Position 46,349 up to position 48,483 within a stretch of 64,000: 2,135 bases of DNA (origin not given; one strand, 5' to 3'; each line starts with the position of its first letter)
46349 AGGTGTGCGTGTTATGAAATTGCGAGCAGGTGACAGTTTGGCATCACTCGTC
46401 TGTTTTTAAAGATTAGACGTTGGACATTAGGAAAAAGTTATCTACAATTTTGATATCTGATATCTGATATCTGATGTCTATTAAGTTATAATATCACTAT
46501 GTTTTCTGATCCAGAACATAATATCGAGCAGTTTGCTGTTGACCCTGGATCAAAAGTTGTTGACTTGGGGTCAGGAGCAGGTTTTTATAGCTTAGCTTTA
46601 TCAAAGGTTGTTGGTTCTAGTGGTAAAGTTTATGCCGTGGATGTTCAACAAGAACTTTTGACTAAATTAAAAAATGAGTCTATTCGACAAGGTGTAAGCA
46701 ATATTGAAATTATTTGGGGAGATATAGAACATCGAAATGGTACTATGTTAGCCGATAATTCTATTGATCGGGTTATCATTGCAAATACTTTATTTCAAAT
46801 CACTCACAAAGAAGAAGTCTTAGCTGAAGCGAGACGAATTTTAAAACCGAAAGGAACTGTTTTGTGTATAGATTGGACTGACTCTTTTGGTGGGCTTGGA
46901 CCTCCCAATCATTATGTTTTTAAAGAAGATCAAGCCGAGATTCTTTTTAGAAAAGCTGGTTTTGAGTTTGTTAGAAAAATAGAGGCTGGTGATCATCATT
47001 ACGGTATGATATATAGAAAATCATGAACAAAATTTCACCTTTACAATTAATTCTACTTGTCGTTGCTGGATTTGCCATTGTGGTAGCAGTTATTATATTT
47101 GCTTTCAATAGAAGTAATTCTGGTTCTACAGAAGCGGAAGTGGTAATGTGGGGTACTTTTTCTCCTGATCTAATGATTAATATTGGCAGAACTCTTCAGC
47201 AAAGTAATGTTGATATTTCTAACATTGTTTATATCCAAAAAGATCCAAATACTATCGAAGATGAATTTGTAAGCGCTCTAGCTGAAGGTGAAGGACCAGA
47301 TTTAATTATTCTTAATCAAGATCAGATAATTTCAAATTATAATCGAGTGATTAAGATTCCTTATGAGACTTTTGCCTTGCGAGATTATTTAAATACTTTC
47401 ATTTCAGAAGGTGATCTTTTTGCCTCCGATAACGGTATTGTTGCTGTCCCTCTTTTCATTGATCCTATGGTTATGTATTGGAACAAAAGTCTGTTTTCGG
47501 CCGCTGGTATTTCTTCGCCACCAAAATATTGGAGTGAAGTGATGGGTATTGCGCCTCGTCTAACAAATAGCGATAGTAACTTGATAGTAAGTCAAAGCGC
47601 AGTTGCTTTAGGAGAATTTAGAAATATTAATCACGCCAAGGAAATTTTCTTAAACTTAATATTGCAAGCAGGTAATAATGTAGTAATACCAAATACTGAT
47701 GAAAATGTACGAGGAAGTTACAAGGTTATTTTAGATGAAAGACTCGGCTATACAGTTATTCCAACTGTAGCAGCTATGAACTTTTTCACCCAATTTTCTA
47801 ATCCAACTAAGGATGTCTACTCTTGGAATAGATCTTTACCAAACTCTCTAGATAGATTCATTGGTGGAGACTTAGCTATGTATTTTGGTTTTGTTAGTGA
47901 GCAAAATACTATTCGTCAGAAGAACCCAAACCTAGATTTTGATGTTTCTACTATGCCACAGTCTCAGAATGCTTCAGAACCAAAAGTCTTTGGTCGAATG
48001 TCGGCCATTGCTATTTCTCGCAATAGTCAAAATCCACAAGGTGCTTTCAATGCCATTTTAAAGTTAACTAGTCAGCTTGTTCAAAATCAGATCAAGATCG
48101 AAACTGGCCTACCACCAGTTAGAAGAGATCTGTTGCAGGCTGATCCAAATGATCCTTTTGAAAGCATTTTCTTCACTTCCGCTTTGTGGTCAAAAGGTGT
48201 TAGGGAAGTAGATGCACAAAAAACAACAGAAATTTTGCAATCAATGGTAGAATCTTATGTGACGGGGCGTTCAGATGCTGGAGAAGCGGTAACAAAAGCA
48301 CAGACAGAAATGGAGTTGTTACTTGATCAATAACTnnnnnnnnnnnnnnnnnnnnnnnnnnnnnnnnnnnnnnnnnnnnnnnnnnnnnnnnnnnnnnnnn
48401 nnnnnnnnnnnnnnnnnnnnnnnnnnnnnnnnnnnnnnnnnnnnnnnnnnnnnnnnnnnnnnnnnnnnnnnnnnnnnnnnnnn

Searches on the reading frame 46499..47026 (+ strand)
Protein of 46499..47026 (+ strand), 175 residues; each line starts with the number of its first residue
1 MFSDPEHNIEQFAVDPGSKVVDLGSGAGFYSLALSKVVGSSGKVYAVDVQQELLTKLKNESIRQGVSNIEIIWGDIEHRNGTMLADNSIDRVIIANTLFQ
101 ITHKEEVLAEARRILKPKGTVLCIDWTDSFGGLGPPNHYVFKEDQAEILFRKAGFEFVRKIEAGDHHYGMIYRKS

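Call 9: search_protein_families(library=pfam, proteins=[window:46499-47026:+], max_evalue=0.01)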
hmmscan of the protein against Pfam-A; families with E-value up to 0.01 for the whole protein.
window:46499-47026:+ (175 aa): 22 families
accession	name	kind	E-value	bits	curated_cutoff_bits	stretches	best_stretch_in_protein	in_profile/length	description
PF13847.12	Methyltransf_31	-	7.4e-20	71.6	27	1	16-125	3-111/145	Methyltransferase domain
PF01209.24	Ubie_methyltran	-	7.5e-17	61.9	20.1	1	12-126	43-154/233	ubiE/COQ5 methyltransferase family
PF08241.18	Methyltransf_11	-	9.2e-16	58.7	21.2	1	21-123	1-95/95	Methyltransferase domain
PF13649.12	Methyltransf_25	-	1.1e-15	58.5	27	1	20-119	1-97/97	Methyltransferase domain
PF01135.25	PCMT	-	2.1e-08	34.7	20.3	1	10-75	67-132/210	Protein-L-isoaspartate(D-aspartate) O-methyltransferase (PCMT)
PF05175.20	MTS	-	2.2e-07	31.1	23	1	10-123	25-138/170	Methyltransferase small domain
PF01269.23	Fibrillarin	-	2.5e-07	30.5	27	1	8-162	63-210/227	Fibrillarin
PF08242.18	Methyltransf_12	-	4.5e-07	30.9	30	1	21-120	1-97/98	Methyltransferase domain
PF01728.25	FtsJ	-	7.1e-07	29.8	24.1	1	9-81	13-80/181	FtsJ-like methyltransferase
PF08704.16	GCD14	-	5e-06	26.8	26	1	10-123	34-143/247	tRNA methyltransferase complex GCD14 subunit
PF02475.24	TRM5-TYW2_MTfase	-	5.4e-06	26.9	28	1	12-121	32-133/164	TRM5/TYW2 methyltransferase domain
PF07021.18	MetW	-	9.8e-06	25.8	21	1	11-115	8-102/193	Methionine biosynthesis protein MetW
PF13489.12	Methyltransf_23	-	9.9e-06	25.8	27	1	6-145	10-124/164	Methyltransferase domain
PF02527.21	GidB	-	1.2e-05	25.2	27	1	17-122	48-145/184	rRNA small subunit methyltransferase G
PF01189.24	Methyltr_RsmB-F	-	3.7e-05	23.9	27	1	16-94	8-85/199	16S rRNA methyltransferase RsmB/F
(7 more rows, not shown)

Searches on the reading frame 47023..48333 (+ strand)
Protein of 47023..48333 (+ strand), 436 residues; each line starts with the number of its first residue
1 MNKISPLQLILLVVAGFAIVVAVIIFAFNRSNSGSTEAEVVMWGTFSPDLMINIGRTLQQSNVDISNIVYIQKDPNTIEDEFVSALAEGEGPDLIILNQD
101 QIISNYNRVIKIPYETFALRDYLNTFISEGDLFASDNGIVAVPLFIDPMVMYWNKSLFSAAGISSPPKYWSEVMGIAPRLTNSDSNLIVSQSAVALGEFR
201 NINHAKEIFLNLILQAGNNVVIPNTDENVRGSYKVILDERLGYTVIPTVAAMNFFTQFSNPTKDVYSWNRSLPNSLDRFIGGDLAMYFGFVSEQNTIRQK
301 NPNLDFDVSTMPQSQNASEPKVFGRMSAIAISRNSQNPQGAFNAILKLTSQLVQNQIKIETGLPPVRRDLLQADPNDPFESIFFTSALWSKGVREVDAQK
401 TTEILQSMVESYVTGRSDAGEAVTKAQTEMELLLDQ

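Call 9: search_protein_families(library=pfam, proteins=[window:47023-48333:+], max_evalue=0.01)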
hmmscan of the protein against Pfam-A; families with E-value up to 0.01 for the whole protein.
window:47023-48333:+ (436 aa): 2 families
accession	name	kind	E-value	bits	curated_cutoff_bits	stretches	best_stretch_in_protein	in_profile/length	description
PF13416.11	SBP_bac_8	-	5.6e-14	53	27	1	60-373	8-268/279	Bacterial extracellular solute-binding protein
PF01547.30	SBP_bac_1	-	4.4e-12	47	26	1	68-342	26-294/307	Bacterial extracellular solute-binding protein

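Call 41: search_protein_families(library=ncbifam, proteins=[window:47023-48333:+], max_evalue=0.01)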
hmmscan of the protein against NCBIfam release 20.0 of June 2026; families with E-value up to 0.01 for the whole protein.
window:47023-48333:+ (436 aa): 2 families
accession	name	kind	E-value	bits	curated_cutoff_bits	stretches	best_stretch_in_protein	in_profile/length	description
NF007011.0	PRK09474.1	equivalog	1.2e-06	27.7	291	1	22-188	15-173/396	maltose/maltodextrin ABC transporter substrate-binding protein MalE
TIGR03850.1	bind_CPR_0540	equivalog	0.0017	17.1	299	0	78-188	74-199/437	carbohydrate ABC transporter substrate-binding protein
